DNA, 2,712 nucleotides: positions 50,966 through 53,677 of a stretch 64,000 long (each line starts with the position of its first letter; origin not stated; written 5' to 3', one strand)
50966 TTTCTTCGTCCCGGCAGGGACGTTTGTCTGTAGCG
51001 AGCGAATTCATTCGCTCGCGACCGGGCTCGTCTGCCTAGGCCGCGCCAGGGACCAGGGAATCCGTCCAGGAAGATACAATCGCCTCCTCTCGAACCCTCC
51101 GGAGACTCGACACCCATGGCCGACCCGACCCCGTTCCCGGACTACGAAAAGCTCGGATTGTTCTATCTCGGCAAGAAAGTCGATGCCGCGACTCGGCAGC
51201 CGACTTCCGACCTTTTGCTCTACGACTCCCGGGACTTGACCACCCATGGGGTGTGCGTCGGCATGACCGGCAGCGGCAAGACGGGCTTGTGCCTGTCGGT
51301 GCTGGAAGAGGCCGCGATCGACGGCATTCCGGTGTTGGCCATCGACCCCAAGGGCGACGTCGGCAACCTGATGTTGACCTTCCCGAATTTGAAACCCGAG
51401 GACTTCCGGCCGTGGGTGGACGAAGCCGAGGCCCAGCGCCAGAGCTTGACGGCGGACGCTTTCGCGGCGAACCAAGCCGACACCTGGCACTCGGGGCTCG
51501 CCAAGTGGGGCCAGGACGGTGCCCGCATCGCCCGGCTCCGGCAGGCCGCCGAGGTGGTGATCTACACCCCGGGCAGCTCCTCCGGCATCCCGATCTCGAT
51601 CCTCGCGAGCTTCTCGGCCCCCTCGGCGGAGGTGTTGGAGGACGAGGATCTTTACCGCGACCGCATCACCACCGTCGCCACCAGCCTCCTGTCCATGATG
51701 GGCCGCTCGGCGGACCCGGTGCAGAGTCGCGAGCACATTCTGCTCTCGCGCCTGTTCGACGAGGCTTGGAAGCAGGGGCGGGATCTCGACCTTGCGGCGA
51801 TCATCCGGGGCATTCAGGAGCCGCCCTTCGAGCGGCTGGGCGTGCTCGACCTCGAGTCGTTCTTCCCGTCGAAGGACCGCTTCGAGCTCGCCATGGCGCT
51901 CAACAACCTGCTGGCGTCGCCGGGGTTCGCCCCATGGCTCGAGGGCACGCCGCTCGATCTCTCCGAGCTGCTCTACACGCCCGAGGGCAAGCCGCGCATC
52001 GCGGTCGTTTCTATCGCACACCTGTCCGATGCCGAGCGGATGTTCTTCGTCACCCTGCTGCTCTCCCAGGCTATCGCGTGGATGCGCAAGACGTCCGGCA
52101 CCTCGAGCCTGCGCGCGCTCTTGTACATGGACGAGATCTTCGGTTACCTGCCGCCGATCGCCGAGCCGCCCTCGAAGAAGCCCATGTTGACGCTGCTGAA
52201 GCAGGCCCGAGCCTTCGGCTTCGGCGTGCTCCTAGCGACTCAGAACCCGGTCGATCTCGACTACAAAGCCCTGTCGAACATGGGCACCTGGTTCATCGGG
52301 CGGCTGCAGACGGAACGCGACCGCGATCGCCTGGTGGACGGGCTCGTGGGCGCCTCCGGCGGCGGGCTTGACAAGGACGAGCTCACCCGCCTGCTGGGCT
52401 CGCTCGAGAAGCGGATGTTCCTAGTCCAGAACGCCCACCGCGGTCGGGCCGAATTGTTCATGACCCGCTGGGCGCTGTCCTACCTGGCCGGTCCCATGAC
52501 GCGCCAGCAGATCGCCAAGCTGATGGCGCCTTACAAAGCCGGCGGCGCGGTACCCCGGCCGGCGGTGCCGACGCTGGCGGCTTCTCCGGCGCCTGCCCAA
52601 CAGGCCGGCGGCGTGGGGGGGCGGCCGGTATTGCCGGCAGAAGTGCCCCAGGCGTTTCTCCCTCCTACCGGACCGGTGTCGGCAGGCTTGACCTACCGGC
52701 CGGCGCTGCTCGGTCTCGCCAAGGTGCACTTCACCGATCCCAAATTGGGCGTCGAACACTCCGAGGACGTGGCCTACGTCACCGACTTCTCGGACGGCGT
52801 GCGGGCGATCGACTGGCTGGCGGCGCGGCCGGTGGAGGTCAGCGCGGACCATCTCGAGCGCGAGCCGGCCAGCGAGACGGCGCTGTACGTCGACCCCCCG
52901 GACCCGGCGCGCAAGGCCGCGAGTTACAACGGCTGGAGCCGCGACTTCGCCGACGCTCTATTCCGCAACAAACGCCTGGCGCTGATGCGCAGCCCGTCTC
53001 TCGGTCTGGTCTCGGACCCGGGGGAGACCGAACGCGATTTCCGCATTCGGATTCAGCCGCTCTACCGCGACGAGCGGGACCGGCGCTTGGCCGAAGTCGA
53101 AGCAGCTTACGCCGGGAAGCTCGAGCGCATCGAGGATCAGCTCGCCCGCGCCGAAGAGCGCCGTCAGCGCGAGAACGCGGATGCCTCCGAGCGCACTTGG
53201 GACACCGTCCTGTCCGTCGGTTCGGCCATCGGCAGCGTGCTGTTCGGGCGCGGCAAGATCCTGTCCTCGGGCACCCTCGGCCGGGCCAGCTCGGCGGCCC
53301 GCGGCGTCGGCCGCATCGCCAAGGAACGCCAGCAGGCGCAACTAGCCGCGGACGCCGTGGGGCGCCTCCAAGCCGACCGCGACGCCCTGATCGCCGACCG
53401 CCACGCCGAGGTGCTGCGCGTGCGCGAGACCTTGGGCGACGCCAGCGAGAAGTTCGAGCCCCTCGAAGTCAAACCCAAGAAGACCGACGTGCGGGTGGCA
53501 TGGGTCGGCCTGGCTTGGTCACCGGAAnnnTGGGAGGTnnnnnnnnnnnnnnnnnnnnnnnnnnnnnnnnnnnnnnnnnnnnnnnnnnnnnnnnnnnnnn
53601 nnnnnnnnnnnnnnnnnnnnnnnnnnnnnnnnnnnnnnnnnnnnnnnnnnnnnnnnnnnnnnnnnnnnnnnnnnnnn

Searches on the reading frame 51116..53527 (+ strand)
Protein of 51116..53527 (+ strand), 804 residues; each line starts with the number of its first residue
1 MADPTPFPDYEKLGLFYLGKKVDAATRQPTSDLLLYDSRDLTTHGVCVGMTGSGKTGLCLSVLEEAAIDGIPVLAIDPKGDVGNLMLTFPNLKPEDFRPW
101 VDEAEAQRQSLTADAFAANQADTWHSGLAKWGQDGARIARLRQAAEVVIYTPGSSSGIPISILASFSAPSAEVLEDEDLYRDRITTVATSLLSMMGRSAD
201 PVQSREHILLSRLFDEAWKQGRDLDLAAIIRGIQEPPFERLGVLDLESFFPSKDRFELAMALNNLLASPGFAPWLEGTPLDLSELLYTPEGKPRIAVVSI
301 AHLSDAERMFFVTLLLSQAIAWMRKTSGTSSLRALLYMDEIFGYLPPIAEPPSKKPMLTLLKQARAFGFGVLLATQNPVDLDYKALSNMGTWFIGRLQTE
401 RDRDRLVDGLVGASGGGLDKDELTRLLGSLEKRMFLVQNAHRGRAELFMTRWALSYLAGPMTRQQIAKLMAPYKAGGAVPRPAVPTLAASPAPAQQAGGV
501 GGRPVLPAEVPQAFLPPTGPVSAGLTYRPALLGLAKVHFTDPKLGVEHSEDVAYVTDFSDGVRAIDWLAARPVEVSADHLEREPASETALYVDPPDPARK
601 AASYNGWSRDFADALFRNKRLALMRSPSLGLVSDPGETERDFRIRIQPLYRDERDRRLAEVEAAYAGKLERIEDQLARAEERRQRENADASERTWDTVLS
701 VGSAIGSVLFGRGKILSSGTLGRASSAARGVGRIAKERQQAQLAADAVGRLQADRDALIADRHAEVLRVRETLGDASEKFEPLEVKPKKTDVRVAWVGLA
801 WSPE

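Call 6: search_protein_families(library=pfam, proteins=[window:51116-53527:+], max_evalue=1)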
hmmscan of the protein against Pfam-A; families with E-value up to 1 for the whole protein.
seq(804 aa): 5 families
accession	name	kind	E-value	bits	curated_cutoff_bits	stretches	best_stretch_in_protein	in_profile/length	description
PF05872.18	HerA_C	-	1.8e-06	27.3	22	1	42-84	21-63/502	Helicase HerA-like C-terminal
PF01935.23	DUF87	-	0.0021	18.6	23.2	1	35-85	16-67/220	Helicase HerA, central domain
PF13401.12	AAA_22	-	0.029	15.1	27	1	43-84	6-36/130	AAA domain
PF10412.15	TrwB_AAD_bind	-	0.25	10.6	20.5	0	41-81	14-54/387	Type IV secretion-system coupling protein DNA-binding domain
PF12846.13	AAA_10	-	0.3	10.5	27.5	0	43-92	22-71/362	AAA-like domain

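Call 7: search_protein_families(library=ncbifam, proteins=[window:51116-53527:+], max_evalue=1)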
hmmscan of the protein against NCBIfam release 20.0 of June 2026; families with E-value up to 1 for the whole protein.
seq(804 aa): 9 families
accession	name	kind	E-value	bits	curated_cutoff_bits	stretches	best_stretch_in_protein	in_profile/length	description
NF033849.1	ser_rich_anae_1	subfamily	9.3e-08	29.9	650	1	359-439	1052-1130/1163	serine-rich protein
NF041017.1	DNA_import_CedB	equivalog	8.2e-06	24.7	700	2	42-84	275-318/590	DNA import protein CedB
NF042943.1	HerA_antiphage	equivalog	2.1e-05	23.3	800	1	294-405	395-510/566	anti-phage-associated helicase HerA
TIGR03743.1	SXT_TraD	subfamily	0.00017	20.1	366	1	35-81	168-214/636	conjugative transfer system coupling protein TraD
TIGR03924.1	T7SS_EccC_a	equivalog_domain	0.033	12.9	509.15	1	43-62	451-470/673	type VII secretion protein EccCa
NF053655.1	CedD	equivalog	0.034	12.8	600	1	38-88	217-267/527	DNA-translocating ATPase CedD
NF045975.1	VirB4_plasma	equivalog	0.14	9.8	590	0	46-85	519-558/894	Mbov_0397 family ICE element conjugal transfer ATPase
NF040819.1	helicase_HerA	equivalog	0.18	10.3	970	0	357-407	427-477/561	DNA double-strand break repair helicase HerA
NF040667.1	hom_kin_desulfo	exception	0.4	10.5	197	0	661-715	35-86/163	homoserine kinase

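Call 20: find_homologous_proteins(query=window:51116-53527:+)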
Query window:51116-53527:+ (804 aa): 8000 proteins with E <= 0.001 among 8000 candidates; the best 120 are listed.
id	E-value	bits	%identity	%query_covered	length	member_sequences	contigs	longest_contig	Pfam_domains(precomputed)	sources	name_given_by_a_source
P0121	0.0e+0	1791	100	100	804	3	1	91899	PF05872.19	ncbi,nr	ncbi:MAG: ATP-binding protein [Thermoanaerobaculia bacterium]|nr:ATP-binding protein [Thermoanaeroba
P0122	0.0e+0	1564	87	100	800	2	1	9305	PF05872.19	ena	-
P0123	0.0e+0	1084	62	99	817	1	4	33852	PF01935.24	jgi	-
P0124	0.0e+0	1052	60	100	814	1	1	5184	-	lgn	-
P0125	0.0e+0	1045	60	100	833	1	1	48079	-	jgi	-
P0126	0.0e+0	1022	57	99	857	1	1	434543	-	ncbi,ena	-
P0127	0.0e+0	1022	58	99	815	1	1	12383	-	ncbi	-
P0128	0.0e+0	1022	56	99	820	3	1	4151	-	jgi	-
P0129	0.0e+0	1017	58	99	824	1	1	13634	-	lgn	-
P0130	0.0e+0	1015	57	100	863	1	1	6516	-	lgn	-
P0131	0.0e+0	1013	57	99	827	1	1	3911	-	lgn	-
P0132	2.0e-297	1007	57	99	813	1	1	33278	-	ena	-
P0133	1.8e-288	977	57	99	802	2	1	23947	PF01935.24,PF05872.19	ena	-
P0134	3.9e-285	966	56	99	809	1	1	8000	PF01935.24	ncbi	-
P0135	1.6e-284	964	57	99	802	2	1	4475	PF01935.24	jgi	jgi:hypothetical protein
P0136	1.4e-283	961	55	99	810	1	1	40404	PF01935.24,PF05872.19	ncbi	-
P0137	6.6e-283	959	55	99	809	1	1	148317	PF01935.24,PF05872.19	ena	-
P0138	1.0e-282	958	55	99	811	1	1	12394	PF05872.19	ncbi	-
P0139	1.9e-282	957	55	99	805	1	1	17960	PF01935.24,PF05872.19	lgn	-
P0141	1.1e-281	955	55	99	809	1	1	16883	PF01935.24,PF05872.19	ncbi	-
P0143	2.4e-281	954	55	99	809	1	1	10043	PF01935.24,PF05872.19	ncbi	-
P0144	7.1e-279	946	54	99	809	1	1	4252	PF01935.24,PF05872.19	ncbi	-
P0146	2.0e-278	944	56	99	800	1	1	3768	PF05872.19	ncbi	-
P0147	4.0e-278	943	55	99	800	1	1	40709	PF05872.19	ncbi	-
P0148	2.3e-277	941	54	99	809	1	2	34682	PF01935.24,PF05872.19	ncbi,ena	-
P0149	2.4e-277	940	55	99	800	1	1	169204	PF05872.19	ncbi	-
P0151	6.9e-277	939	54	99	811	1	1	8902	PF01935.24,PF05872.19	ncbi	-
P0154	1.3e-275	935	55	99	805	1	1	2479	PF01935.24,PF05872.19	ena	-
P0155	4.2e-275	933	54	99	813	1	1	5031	PF01935.24,PF05872.19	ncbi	-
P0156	2.6e-274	930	53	99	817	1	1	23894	PF05872.19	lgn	-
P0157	6.3e-274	929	53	99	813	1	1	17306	PF01935.24,PF05872.19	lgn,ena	-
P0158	6.9e-274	929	54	99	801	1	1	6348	PF05872.19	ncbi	-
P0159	8.5e-274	929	54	99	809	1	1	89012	PF01935.24,PF05872.19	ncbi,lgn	-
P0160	1.2e-273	928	53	99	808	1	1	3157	PF01935.24,PF05872.19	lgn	-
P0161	1.2e-273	928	54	99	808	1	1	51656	PF01935.24,PF05872.19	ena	-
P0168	2.6e-273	927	54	99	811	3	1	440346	-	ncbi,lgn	-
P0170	3.1e-273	927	55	99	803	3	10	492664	PF05872.19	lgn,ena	-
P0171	3.3e-273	927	55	99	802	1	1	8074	PF05872.19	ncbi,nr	ncbi:MAG TPA: hypothetical protein VN317_10730 [Candidatus Methanoperedens sp.]|nr:hypothetical prot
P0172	3.3e-273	927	54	99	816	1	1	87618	PF05872.19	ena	-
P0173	3.5e-273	927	53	99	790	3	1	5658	PF01935.24,PF05872.19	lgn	-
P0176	6.1e-273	926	53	99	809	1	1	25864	PF01935.24,PF05872.19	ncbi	-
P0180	1.5e-272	925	55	99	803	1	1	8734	PF05872.19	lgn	-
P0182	3.1e-272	924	54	99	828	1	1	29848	PF01935.24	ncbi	-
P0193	2.9e-271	920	54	99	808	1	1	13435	PF05872.19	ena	-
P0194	3.1e-271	920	54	99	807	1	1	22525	PF10412.16,PF01935.24,PF05872.19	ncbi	ncbi:MAG: DUF87 domain-containing protein [Acidobacteriota bacterium]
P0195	3.3e-271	920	55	99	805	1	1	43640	PF05872.19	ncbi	-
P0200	4.3e-271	920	54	99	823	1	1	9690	PF01935.24,PF05872.19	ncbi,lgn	-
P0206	9.7e-271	919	51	99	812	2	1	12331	PF05872.19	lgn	-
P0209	1.4e-270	918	52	99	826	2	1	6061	PF05872.19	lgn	-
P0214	1.7e-270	918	54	99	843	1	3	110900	-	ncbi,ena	-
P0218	2.5e-270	917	52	99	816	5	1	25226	PF05872.19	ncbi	-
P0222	2.8e-270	917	53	99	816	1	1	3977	PF05872.19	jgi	jgi:hypothetical protein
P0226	4.4e-270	916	53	99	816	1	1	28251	PF01935.24,PF05872.19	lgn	-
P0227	5.3e-270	916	53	99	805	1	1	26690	PF05872.19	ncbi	-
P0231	8.1e-270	916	54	99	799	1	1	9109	PF05872.19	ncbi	-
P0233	8.8e-270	915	53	99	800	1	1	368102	PF01935.24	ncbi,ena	-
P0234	9.7e-270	915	54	99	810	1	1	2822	PF01935.24,PF05872.19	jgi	jgi:hypothetical protein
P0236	1.2e-269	915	53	99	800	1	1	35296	PF05872.19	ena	-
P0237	1.4e-269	915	53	99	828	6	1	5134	PF05872.19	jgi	jgi:hypothetical protein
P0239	1.6e-269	915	52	99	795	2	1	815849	PF01935.24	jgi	-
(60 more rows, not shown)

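Call 23: find_encoding_contigs(protein=P0126, flank=8000, max_places=1)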
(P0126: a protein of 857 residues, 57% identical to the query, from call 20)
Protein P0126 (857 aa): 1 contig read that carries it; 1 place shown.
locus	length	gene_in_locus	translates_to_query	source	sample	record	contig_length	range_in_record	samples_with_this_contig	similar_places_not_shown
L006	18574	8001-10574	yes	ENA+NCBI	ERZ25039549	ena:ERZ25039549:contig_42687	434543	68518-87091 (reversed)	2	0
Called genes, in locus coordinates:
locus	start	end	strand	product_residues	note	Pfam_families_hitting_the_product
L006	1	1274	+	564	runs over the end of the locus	PF01565:FAD_binding_4, PF02913:FAD-oxidase_C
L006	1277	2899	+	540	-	PF01266:DAO, PF12831:FAD_oxidored (faint), PF16901:DAO_C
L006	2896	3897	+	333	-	PF00781:DAGK_cat, PF19279:YegS_C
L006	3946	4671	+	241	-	PF00512:HisKA, PF02518:HATPase_c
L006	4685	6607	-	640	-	PF00989:PAS, PF08448:PAS_4, PF13188:PAS_8, PF13426:PAS_9, PF24820:Diguanyl_cycl_sensor (faint), PF00512:HisKA, PF02518:HATPase_c, PF00072:Response_reg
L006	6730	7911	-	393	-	PF07228:SpoIIE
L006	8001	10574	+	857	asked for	-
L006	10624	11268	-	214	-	PF03006:HlyIII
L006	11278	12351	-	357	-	-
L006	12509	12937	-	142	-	-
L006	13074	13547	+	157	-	PF01329:Pterin_4a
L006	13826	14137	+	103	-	-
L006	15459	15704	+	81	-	-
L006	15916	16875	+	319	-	PF09990:DUF2231 (weak), PF13428:TPR_14 (faint)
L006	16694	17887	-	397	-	PF06475:Glycolipid_bind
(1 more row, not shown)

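Call 24: find_encoding_contigs(protein=P0239, flank=8000, max_places=1)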
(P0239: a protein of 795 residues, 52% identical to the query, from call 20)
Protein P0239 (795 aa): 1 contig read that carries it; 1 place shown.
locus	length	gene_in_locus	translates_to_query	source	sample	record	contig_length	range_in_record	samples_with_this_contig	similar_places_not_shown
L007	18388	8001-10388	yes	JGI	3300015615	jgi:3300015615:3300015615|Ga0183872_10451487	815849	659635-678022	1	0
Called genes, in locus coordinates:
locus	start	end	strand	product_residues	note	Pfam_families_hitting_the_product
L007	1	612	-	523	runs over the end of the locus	PF01039:Carboxyl_trans, PF03255:ACCA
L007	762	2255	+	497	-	PF07690:MFS_1, PF00854:PTR2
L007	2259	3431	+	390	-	PF00557:Peptidase_M24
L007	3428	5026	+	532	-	PF21365:Glyco_hydro_31_3rd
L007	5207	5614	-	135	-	PF01797:Y1_Tnp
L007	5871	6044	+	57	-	-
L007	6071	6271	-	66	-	-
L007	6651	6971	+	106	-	-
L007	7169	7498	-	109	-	PF00892:EamA (weak)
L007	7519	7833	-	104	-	PF00892:EamA (weak)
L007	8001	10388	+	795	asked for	PF01935:DUF87 (faint)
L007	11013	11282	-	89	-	PF00069:Pkinase, PF07714:PK_Tyr_Ser-Thr (weak)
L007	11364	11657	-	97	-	PF01035:DNA_binding_1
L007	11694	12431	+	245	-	PF00702:Hydrolase, PF13419:HAD_2 (weak)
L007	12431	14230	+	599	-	PF00664:ABC_membrane, PF00005:ABC_tran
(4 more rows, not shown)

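Call 25: find_encoding_contigs(protein=P0122, flank=10000, max_places=1)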
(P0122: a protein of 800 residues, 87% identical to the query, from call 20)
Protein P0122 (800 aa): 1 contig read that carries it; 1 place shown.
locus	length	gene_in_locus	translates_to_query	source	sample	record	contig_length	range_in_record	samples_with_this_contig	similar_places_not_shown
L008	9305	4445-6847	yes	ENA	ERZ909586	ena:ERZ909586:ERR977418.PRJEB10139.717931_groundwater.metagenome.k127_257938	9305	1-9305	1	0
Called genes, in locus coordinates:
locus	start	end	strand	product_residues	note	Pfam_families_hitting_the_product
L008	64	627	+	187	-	PF13302:Acetyltransf_3, PF00583:Acetyltransf_1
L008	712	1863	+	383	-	PF00144:Beta-lactamase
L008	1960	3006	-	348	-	PF02322:Cyt_bd_oxida_II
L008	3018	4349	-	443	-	PF01654:Cyt_bd_oxida_I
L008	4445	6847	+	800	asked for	PF05872:HerA_C (faint)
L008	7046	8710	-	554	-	PF01839:FG-GAP (faint), PF13517:FG-GAP_3, PF07593:UnbV_ASPIC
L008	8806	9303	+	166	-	?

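Call 26: find_encoding_contigs(protein=P0123, flank=8000, max_places=1)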
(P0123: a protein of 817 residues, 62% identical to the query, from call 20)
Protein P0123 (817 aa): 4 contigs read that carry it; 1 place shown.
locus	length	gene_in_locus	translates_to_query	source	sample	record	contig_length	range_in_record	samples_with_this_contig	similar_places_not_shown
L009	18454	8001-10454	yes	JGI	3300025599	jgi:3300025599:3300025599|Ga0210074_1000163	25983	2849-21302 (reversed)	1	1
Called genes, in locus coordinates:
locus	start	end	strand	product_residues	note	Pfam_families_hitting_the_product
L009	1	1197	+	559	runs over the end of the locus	PF01565:FAD_binding_4, PF02913:FAD-oxidase_C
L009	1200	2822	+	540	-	PF01266:DAO, PF16901:DAO_C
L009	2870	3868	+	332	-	PF00781:DAGK_cat, PF19279:YegS_C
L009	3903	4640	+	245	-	PF00512:HisKA, PF02518:HATPase_c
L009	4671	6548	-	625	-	PF00989:PAS, PF08448:PAS_4, PF13188:PAS_8, PF13426:PAS_9, PF24820:Diguanyl_cycl_sensor (faint), PF00512:HisKA, PF02518:HATPase_c, PF00072:Response_reg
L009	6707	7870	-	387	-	PF07228:SpoIIE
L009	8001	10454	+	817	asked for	PF01935:DUF87 (faint)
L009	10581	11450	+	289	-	PF01370:Epimerase, PF05368:NmrA, PF13460:NAD_binding_10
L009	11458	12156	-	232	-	PF03006:HlyIII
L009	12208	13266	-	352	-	-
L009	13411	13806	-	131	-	-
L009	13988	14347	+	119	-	PF01329:Pterin_4a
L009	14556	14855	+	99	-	-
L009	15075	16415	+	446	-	-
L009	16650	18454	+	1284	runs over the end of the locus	PF07719:TPR_2 (faint), PF13431:TPR_17 (faint), PF08238:Sel1 (faint)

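Call 27: find_encoding_contigs(protein=P0125, flank=8000, max_places=1)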
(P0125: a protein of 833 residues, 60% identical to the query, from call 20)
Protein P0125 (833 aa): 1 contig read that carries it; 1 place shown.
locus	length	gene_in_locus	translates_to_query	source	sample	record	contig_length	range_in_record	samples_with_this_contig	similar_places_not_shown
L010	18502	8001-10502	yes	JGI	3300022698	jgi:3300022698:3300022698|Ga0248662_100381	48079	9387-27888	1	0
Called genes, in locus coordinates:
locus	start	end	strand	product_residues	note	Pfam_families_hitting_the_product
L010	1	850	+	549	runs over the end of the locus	PF01565:FAD_binding_4, PF02913:FAD-oxidase_C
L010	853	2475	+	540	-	PF01266:DAO, PF16901:DAO_C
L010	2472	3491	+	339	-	PF00781:DAGK_cat, PF19279:YegS_C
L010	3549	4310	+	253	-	PF00512:HisKA, PF02518:HATPase_c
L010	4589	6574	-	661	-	PF00989:PAS, PF13188:PAS_8, PF08448:PAS_4, PF13426:PAS_9, PF24820:Diguanyl_cycl_sensor (weak), PF00512:HisKA, PF02518:HATPase_c, PF00072:Response_reg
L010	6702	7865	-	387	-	PF07228:SpoIIE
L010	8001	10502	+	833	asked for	-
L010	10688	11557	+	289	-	PF01370:Epimerase (weak), PF05368:NmrA, PF13460:NAD_binding_10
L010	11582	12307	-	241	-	PF03006:HlyIII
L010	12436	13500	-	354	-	-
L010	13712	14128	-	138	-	-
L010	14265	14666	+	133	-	PF01329:Pterin_4a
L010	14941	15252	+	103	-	-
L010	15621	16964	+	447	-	PF13424:TPR_12 (faint)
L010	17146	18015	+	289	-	PF09990:DUF2231, PF13428:TPR_14 (faint), PF14559:TPR_19 (faint)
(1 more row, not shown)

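Call 31: search_solved_structures(query=window:51116-53527:+, max_evalue=0.01)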
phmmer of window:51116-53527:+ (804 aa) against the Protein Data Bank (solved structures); distinct sequences matched with E-value up to 0.01: 4.
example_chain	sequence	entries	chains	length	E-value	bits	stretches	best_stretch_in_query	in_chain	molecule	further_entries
8wiv_A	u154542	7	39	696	1.2e-05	27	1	312-414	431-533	Helicase HerA central domain-containing protein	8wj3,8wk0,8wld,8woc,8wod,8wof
11kk_A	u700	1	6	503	0.00078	21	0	27-83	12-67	HerA like helicase YjgR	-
7f6d_B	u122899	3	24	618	0.00087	20.9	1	294-399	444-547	HerA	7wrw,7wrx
8j4u_M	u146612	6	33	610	0.002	19.7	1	295-406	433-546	Nucleoside triphosphate hydrolase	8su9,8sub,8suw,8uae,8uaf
